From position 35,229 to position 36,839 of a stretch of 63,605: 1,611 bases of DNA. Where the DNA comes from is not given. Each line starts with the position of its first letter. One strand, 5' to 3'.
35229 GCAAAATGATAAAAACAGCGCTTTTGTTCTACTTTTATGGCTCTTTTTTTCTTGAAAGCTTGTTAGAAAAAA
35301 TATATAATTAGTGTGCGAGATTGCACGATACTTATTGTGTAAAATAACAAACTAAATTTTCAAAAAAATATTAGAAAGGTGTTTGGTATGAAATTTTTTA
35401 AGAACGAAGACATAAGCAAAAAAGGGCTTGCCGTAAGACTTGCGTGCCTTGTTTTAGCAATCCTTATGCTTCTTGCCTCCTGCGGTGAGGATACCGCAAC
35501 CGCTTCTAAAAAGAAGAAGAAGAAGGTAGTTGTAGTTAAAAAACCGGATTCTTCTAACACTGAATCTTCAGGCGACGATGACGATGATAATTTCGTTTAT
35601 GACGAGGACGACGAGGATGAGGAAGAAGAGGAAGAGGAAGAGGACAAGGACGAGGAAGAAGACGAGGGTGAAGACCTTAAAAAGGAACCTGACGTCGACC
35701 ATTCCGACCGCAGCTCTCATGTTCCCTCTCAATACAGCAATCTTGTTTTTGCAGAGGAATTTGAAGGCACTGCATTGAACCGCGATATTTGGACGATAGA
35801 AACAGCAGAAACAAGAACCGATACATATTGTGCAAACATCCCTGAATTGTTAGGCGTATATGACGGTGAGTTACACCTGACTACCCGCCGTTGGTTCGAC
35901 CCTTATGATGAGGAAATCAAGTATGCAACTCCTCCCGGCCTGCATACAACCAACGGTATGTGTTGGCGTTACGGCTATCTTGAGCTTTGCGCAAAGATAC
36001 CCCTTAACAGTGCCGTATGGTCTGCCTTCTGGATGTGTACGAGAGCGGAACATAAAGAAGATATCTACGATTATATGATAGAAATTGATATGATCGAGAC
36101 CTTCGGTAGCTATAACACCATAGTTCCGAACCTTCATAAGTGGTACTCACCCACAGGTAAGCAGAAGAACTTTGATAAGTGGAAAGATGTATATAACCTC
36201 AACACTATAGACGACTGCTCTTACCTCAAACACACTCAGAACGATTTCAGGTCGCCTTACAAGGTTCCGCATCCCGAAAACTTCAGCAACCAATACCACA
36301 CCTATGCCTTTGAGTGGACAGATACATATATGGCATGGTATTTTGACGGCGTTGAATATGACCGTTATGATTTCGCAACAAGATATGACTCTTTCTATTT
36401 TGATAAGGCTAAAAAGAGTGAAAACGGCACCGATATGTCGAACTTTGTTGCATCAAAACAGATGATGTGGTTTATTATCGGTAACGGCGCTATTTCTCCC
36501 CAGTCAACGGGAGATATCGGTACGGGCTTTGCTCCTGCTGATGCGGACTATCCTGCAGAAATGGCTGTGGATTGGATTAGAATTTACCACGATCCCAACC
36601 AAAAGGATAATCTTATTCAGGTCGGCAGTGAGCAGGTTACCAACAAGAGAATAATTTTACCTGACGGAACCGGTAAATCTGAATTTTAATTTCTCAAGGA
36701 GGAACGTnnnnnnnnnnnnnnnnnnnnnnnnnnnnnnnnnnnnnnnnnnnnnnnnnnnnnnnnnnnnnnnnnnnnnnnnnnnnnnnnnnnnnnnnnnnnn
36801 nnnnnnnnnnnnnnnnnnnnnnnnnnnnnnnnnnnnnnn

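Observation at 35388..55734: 20-kb, 11-gene co-directional operon: candidate uncharacterised Gram-positive glycan capture and import system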

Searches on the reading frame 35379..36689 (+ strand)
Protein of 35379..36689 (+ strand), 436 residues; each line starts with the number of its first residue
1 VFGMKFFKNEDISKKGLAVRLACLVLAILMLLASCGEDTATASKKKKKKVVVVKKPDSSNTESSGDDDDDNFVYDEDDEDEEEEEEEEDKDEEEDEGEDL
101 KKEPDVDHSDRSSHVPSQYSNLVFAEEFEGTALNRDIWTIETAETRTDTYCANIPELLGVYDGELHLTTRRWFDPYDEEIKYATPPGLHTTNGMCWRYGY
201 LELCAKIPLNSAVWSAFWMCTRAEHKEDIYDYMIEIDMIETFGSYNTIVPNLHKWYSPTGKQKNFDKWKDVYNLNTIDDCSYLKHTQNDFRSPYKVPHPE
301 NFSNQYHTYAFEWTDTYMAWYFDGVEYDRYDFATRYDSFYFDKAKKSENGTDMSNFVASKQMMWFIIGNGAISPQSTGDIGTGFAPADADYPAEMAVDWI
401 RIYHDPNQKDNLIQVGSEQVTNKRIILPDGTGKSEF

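Call 5: search_protein_families(library=pfam, proteins=[window:35379-36689:+], max_evalue=0.01)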
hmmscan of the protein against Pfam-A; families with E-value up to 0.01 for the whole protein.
window:35379-36689:+ (436 aa): 4 families
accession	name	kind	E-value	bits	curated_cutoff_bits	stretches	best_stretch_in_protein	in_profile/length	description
PF00722.28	Glyco_hydro_16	-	5.9e-10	39.3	22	1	196-332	40-137/175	Glycosyl hydrolases family 16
PF09073.15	BUD22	-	0.0044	16.8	37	1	39-129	144-226/435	BUD22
PF22251.1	PFF1_TM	-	0.0056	16.7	32.3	1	23-116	100-201/300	Vacuolar membrane protease, transmembrane domain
PF16810.10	RXLR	-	0.0097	16.8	26.9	0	23-88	5-69/141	RXLR phytopathogen effector protein, Avirulence activity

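Call 14: search_protein_families(library=ncbifam, proteins=[window:35388-36689:+], max_evalue=0.001)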
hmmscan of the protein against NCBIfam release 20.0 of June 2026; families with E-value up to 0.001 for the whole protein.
window:35388-36689:+ (433 aa): 2 families
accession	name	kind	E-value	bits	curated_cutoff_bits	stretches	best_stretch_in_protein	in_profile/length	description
NF052454.1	BtaGlycanEglC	equivalog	6.1e-07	28.7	700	1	156-241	276-357/459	endo-1,3-1,4-beta-glycanase EglC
NF047856.1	BGlucanaseBglS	equivalog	0.00096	18.7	300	1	300-323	164-187/237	beta-glucanase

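Call 27: search_solved_structures(query=window:35388-36689:+, max_evalue=0.001)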
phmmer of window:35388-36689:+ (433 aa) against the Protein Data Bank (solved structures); distinct sequences matched with E-value up to 0.001: 17.
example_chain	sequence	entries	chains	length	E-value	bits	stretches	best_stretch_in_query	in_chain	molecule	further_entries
8xph_A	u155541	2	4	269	3.1e-13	52.6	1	117-219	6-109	Laminarinase PtLam | Laminarinase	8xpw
8xpk_A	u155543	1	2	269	1e-12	50.8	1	117-217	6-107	Laminarinase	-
2hyk_A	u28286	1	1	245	1e-08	37.7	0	291-340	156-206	Beta-1,3-glucanase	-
6xof_A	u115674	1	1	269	3.7e-08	35.8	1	111-237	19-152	GH16 family protein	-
6xqf_A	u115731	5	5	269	4.7e-08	35.5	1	111-218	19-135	GH16 family protein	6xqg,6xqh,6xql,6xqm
3atg_A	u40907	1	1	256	8.2e-07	31.4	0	119-237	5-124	GLUCANASE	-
9voq_A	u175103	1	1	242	1.6e-06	30.4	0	291-331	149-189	Beta-1,3-glucanase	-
9vmv_A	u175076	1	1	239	1.7e-06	30.3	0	291-331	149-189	Beta-1,3-glucanase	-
9voo_A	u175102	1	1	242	2.8e-06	29.7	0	291-331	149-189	Hydrolase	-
3azx_A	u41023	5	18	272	8.2e-06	28.1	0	174-241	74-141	Laminarinase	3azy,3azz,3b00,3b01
8va4_A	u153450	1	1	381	1.1e-05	27.7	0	189-242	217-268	Glycoside hydrolase family 16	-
4dfs_A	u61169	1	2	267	1.8e-05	27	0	173-241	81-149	Glycoside hydrolase, family 16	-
5wut_A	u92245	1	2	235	2.4e-05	26.6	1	118-250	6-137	ULam111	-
4crq_A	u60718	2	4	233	2.5e-05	26.5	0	300-332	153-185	ENDO-1,3-BETA-GLUCANASE, FAMILY GH16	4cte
3iln_A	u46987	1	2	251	0.00013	24.1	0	181-241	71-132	Laminarinase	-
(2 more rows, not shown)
